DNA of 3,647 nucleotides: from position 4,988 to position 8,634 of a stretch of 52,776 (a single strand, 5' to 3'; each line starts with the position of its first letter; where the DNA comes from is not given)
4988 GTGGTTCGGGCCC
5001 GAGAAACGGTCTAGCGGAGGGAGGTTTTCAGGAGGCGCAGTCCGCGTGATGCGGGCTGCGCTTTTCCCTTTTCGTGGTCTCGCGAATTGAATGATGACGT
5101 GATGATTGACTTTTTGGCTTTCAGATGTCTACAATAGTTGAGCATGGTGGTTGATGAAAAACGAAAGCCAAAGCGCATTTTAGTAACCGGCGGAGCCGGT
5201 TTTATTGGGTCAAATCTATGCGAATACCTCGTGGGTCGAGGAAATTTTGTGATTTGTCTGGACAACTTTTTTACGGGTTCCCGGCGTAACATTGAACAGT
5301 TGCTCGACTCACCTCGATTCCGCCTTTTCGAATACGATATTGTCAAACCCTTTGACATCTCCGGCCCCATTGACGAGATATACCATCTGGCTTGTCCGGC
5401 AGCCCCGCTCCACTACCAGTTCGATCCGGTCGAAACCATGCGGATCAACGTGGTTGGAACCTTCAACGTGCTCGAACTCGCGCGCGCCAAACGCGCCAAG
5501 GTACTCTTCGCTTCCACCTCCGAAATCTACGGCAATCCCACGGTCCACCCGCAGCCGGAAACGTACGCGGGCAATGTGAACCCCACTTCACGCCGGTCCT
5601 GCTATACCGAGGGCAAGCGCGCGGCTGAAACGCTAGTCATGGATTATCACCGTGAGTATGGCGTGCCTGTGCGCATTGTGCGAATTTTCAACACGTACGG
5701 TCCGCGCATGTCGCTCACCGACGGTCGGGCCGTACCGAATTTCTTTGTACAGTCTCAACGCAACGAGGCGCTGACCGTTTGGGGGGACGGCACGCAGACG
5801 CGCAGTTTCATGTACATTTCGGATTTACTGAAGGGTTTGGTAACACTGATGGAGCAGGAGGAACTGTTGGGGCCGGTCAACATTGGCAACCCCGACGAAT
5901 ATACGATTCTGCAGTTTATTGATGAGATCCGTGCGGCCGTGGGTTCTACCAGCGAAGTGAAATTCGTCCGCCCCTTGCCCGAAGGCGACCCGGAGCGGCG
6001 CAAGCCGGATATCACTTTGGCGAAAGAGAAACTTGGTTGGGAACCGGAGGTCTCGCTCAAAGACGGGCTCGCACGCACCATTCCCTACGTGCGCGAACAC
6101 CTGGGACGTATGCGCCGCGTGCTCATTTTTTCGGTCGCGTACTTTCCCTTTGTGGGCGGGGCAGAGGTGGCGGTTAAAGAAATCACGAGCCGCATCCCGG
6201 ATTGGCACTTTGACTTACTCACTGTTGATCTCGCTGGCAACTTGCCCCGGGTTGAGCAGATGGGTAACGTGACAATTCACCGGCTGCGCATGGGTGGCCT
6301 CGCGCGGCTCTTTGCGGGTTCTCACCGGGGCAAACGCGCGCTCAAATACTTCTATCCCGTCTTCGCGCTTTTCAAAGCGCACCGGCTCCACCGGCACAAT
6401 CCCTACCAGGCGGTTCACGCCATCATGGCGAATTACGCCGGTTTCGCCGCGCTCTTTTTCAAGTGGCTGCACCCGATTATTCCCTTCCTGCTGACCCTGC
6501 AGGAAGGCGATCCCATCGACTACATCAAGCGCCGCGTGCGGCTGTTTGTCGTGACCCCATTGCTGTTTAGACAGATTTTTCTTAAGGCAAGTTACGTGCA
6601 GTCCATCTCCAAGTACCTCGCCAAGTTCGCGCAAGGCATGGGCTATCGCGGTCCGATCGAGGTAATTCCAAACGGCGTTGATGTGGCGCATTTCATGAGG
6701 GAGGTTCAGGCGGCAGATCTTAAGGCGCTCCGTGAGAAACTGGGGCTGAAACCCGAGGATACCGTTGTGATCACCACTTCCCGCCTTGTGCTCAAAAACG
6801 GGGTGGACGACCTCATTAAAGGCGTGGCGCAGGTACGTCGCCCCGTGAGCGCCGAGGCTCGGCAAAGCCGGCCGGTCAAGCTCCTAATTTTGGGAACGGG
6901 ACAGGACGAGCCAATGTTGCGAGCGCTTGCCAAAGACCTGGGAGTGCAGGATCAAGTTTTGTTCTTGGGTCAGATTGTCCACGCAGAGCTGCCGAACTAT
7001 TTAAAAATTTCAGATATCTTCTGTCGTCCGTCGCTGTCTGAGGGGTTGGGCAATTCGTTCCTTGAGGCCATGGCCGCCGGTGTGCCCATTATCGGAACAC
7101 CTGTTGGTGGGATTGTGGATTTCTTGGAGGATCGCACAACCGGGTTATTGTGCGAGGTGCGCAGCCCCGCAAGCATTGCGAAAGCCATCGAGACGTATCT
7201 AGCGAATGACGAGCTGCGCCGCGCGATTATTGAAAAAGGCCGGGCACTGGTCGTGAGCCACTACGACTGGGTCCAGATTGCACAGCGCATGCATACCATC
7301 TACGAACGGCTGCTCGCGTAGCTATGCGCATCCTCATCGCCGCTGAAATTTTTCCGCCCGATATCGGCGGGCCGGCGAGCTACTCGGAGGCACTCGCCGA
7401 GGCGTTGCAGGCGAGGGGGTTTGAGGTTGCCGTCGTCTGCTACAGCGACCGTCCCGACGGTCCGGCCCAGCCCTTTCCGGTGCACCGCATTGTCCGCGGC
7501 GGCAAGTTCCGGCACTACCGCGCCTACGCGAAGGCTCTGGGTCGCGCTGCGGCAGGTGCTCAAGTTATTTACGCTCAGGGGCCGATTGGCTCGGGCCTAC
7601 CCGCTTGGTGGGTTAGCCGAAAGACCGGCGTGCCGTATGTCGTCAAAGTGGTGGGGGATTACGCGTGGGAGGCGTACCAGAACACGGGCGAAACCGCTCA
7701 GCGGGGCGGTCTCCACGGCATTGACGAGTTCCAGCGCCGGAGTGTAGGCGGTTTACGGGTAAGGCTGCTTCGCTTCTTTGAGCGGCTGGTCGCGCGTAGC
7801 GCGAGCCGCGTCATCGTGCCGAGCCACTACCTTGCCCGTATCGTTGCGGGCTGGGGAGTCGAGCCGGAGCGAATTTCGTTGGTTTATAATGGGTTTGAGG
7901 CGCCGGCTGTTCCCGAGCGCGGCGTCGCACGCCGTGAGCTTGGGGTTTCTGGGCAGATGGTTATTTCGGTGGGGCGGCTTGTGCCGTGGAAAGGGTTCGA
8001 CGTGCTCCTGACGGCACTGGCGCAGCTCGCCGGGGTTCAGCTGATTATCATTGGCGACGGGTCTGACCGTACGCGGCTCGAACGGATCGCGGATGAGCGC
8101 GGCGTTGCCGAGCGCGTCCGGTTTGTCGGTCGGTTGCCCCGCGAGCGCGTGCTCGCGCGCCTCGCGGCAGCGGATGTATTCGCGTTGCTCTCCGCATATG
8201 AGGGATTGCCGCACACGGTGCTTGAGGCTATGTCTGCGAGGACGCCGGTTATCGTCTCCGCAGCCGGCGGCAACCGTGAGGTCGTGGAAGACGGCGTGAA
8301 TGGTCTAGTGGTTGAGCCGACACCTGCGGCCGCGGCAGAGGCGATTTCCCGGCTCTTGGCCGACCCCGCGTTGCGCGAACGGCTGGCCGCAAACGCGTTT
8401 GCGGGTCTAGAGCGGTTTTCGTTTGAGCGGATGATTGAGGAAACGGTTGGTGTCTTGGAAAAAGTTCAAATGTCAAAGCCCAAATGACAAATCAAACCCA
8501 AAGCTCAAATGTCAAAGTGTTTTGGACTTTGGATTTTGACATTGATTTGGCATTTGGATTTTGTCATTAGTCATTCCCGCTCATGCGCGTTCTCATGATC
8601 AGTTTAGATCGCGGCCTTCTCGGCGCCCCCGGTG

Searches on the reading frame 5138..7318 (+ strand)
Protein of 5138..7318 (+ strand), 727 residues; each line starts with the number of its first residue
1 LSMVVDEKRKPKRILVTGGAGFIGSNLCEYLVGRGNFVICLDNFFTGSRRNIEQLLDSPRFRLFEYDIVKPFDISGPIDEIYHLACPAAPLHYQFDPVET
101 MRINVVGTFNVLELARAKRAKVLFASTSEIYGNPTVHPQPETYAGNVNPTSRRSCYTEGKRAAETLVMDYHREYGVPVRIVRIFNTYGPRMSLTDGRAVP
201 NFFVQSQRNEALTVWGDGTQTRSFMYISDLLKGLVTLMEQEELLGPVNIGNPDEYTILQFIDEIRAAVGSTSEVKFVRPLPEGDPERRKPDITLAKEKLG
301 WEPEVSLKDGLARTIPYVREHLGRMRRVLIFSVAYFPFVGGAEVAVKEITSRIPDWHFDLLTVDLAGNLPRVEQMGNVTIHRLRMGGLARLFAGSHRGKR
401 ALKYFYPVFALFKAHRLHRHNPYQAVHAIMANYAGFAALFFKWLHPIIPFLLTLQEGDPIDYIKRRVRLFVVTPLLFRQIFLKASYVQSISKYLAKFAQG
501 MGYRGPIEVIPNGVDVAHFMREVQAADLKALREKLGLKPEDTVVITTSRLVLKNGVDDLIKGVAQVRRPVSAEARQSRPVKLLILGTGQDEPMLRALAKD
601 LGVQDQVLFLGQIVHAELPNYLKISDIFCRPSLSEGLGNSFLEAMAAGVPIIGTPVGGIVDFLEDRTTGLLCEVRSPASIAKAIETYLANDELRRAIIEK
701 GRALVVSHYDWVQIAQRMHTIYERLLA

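Call 57: search_protein_families(library=pfam, proteins=[window:5138-7318:+], max_evalue=0.00001)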
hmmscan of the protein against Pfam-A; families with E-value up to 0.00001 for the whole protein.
window:5138-7318:+ (727 aa): 11 families
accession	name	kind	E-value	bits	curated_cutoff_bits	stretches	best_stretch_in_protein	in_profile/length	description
PF16363.11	GDP_Man_Dehyd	-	5.6e-52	177.7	27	1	15-313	1-331/332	GDP-mannose 4,6 dehydratase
PF01370.27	Epimerase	-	1.4e-49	169.1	20.9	1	14-250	1-240/240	NAD dependent epimerase/dehydratase family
PF00534.26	Glycos_transf_1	-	6.3e-39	133.7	26.4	1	530-702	4-170/172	Glycosyl transferases group 1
PF13692.12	Glyco_trans_1_4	-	2.5e-31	109.3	27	1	543-690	3-142/142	Glycosyl transferases group 1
PF13524.12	Glyco_trans_1_2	-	4.3e-12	46.6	25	1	600-719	27-143/144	Glycosyl transferase-like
PF07993.18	NAD_binding_4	-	5.4e-12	45.9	20.1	1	78-204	89-227/258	Male sterility protein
PF01073.25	3Beta_HSD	-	5.5e-11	42.5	22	1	15-169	1-159/280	3-beta hydroxysteroid dehydrogenase/isomerase family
PF13579.12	Glyco_trans_4_4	-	7.4e-09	36.6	29.7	1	340-513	1-158/158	Glycosyl transferase 4-like domain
PF13439.12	Glyco_transf_4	-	1.1e-08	35.8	28.5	1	339-517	1-169/170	Glycosyltransferase Family 4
PF20706.3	GT4-conflict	-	3.2e-07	30.1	26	1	544-716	200-383/385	Family 4 Glycosyltransferase in conflict systems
PF04321.23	RmlD_sub_bind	-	2.9e-06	27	27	1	13-279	2-240/287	RmlD substrate binding domain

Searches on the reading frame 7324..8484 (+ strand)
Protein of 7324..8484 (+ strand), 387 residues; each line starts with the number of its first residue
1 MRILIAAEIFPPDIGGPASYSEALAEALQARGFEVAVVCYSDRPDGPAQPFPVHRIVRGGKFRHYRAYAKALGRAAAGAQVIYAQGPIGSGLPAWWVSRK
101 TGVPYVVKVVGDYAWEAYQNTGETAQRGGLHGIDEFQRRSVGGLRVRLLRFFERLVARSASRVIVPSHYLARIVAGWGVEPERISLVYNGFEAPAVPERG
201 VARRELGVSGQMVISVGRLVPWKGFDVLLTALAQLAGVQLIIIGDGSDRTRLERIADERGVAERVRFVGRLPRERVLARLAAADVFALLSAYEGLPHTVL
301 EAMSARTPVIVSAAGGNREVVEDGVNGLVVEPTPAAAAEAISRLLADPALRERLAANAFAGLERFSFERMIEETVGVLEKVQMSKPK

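Call 57: search_protein_families(library=pfam, proteins=[window:7324-8484:+], max_evalue=0.00001)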
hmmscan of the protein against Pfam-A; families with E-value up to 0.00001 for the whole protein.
window:7324-8484:+ (387 aa): 6 families
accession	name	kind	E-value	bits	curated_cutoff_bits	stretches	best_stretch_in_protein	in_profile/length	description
PF00534.26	Glycos_transf_1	-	4.2e-44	150.5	26.4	1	211-358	16-169/172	Glycosyl transferases group 1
PF13692.12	Glyco_trans_1_4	-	2.8e-34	118.8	27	1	212-347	3-142/142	Glycosyl transferases group 1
PF13579.12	Glyco_trans_4_4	-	1.8e-26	93.8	29.7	1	15-190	1-158/158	Glycosyl transferase 4-like domain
PF13439.12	Glyco_transf_4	-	2.8e-19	70.2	28.5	1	14-191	1-166/170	Glycosyltransferase Family 4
PF13524.12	Glyco_trans_1_2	-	7.2e-09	36.2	25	1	228-360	5-127/144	Glycosyl transferase-like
PF20706.3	GT4-conflict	-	1e-07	31.8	26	1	203-356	190-366/385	Family 4 Glycosyltransferase in conflict systems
